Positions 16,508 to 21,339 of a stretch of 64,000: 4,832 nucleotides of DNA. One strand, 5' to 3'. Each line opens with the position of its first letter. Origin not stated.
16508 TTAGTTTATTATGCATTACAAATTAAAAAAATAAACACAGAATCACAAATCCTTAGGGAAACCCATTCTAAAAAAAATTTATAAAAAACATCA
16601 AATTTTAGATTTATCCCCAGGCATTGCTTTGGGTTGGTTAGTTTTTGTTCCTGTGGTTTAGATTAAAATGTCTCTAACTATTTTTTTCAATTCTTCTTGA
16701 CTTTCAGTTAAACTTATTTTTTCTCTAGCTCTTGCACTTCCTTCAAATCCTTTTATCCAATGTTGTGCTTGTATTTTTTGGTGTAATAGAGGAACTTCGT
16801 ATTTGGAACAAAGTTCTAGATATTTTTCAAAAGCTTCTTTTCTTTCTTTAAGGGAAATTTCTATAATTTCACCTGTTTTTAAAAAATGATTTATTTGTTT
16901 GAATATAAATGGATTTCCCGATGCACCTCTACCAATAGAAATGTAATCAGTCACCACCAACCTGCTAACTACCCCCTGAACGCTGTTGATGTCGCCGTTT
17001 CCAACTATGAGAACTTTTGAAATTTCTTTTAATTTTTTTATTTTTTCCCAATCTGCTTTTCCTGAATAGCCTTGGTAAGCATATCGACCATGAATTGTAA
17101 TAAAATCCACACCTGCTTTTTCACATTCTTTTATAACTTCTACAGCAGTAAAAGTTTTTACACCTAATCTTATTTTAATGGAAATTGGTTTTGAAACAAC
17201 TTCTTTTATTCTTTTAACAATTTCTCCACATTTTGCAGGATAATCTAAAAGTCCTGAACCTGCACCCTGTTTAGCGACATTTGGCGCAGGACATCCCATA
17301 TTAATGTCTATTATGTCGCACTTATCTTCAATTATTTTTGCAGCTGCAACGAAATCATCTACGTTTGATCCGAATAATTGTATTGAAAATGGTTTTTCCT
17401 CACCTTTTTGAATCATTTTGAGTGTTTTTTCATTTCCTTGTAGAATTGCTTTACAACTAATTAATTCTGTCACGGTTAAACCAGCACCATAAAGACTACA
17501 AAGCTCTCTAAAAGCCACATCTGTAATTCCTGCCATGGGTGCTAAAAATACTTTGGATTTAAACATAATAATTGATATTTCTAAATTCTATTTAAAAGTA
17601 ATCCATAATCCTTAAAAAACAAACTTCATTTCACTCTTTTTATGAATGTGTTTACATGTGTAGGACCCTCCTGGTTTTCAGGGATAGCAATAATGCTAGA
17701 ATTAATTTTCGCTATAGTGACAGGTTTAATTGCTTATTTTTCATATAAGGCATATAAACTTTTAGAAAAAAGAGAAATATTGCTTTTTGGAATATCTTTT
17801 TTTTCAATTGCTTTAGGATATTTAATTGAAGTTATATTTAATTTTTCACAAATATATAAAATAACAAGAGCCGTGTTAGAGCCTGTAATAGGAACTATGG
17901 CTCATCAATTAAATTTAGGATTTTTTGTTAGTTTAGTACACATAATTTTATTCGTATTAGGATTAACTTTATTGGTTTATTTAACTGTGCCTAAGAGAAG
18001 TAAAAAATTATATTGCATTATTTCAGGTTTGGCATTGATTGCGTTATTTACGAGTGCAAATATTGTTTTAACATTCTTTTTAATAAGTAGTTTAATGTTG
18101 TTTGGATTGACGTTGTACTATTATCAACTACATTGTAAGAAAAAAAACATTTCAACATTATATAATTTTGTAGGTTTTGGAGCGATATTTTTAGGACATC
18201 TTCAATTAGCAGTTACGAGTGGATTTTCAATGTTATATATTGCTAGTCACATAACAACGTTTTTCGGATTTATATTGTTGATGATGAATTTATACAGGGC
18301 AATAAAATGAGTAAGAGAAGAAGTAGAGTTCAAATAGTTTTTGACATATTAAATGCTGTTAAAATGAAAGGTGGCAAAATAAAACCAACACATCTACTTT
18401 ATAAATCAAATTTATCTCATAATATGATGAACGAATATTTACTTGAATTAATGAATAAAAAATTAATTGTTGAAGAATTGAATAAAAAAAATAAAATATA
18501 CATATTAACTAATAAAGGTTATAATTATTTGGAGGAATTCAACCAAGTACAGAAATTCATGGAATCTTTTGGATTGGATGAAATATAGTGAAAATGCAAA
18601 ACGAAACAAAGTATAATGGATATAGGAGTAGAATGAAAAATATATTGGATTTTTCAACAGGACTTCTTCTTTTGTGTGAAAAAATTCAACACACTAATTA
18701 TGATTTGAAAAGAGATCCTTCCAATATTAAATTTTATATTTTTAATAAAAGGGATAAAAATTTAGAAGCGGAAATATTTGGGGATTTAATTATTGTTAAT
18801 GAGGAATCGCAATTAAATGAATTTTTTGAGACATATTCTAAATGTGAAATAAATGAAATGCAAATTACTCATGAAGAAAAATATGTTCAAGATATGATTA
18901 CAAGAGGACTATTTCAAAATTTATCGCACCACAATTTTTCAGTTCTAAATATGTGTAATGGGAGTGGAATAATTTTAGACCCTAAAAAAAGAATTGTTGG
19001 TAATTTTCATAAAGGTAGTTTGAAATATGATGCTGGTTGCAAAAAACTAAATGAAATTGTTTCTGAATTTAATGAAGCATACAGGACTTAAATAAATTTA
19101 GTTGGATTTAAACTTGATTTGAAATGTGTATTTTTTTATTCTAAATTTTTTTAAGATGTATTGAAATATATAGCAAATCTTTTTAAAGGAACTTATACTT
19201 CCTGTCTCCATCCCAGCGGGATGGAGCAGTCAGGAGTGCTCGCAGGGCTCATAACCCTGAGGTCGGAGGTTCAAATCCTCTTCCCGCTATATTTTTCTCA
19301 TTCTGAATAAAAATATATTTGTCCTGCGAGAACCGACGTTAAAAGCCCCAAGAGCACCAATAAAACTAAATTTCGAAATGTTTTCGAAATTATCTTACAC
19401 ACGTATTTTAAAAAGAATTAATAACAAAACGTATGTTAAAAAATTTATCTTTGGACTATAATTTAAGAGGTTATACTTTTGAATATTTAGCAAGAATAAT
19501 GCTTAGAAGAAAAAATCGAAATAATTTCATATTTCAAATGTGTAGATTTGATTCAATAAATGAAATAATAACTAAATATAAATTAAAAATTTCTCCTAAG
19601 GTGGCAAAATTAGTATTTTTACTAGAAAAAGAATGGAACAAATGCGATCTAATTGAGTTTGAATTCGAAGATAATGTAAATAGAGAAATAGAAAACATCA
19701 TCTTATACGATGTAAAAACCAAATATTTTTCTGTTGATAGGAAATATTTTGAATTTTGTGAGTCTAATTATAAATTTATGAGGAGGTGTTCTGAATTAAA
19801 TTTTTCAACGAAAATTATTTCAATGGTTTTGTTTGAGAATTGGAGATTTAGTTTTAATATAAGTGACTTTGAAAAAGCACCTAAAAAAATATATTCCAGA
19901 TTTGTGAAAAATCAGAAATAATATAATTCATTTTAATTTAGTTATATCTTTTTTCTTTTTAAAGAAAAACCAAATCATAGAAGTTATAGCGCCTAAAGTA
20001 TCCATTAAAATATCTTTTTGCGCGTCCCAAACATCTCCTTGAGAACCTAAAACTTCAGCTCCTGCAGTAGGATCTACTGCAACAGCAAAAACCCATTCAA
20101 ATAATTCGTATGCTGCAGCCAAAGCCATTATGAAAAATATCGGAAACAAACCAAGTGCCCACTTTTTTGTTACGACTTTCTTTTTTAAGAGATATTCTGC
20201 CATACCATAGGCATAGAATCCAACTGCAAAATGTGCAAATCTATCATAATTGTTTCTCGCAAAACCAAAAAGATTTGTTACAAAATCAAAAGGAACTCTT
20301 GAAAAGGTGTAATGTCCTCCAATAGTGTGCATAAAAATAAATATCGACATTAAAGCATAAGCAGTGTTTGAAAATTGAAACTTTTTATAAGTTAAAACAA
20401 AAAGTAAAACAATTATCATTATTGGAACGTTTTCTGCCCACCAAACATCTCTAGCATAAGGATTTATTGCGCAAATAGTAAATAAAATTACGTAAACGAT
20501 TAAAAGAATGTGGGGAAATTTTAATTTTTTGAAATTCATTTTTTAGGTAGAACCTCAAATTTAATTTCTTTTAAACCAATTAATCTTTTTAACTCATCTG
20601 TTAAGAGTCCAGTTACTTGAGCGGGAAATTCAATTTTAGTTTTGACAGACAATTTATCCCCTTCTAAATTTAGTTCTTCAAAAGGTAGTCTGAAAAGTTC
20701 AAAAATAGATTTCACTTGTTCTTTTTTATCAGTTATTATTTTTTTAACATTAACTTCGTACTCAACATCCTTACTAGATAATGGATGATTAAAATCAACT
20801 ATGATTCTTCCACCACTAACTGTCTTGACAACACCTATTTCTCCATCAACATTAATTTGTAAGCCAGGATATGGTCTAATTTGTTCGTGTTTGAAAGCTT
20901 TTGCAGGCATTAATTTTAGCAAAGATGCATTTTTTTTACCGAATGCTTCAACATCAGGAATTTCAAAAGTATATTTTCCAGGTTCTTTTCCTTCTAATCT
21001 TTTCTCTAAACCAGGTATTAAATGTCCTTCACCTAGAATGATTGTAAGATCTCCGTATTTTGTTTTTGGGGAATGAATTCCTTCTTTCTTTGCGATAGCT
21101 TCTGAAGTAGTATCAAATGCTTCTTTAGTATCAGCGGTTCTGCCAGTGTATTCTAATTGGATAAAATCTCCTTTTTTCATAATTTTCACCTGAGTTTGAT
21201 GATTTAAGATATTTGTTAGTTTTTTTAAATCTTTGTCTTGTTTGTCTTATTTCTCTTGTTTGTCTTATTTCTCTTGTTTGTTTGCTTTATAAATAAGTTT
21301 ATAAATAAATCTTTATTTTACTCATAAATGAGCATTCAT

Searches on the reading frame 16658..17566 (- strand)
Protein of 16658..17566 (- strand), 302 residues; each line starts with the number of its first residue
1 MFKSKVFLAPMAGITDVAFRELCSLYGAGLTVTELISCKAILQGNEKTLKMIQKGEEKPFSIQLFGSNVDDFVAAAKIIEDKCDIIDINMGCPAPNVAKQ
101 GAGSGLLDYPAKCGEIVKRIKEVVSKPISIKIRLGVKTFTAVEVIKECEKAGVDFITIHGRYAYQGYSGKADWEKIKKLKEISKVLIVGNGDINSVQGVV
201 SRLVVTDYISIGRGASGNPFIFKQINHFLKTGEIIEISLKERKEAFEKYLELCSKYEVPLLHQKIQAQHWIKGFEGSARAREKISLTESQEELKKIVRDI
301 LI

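Call 62: search_protein_families(library=pfam, proteins=[window:16658-17566:-], max_evalue=0.001)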
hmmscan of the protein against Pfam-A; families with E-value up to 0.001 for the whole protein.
window:16658-17566:- (302 aa): 2 families
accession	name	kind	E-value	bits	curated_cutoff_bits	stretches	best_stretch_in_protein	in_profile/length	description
PF01207.24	Dus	-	1.1e-68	232.1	20.4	1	8-297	2-302/311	Dihydrouridine synthase (Dus)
PF01180.27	DHO_dh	-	3.6e-06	26.8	27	1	50-157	85-190/291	Dihydroorotate dehydrogenase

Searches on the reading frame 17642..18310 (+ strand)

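Call 62: search_protein_families(library=pfam, proteins=[window:17642-18310:+], max_evalue=0.001)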
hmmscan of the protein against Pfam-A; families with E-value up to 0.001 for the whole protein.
window:17642-18310:+ (222 aa): 1 family
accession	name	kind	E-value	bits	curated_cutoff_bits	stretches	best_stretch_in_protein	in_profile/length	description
PF24365.1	DUF7521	-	4.7e-06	27.3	27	1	17-69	2-54/82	Family of unknown function (DUF7521)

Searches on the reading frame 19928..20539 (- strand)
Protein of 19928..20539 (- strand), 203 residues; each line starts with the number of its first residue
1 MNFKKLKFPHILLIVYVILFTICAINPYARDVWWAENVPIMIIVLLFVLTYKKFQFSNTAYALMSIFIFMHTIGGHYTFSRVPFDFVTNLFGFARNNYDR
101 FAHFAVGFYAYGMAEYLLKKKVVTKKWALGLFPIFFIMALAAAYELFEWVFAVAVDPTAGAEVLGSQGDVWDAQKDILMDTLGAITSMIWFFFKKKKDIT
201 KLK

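Call 62: search_protein_families(library=pfam, proteins=[window:19928-20539:-], max_evalue=0.001)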
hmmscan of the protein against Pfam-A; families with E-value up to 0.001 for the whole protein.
window:19928-20539:- (203 aa): 1 family
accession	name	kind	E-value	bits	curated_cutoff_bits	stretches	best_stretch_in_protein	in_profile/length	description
PF09997.14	DUF2238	-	4.2e-49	166.5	26.4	1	41-179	1-139/140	Predicted membrane protein (DUF2238)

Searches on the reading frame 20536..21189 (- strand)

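Call 62: search_protein_families(library=pfam, proteins=[window:20536-21189:-], max_evalue=0.001)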
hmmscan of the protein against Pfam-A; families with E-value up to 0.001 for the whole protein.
window:20536-21189:- (217 aa): 2 families
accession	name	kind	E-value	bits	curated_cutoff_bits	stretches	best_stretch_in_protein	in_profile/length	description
PF22199.2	FKBP26_IF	-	3.4e-17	62.5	27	1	92-137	1-46/46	FKBP26, IF domain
PF00254.34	FKBP_C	-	2.1e-07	31.6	21.1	1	4-89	5-77/94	FKBP-type peptidyl-prolyl cis-trans isomerase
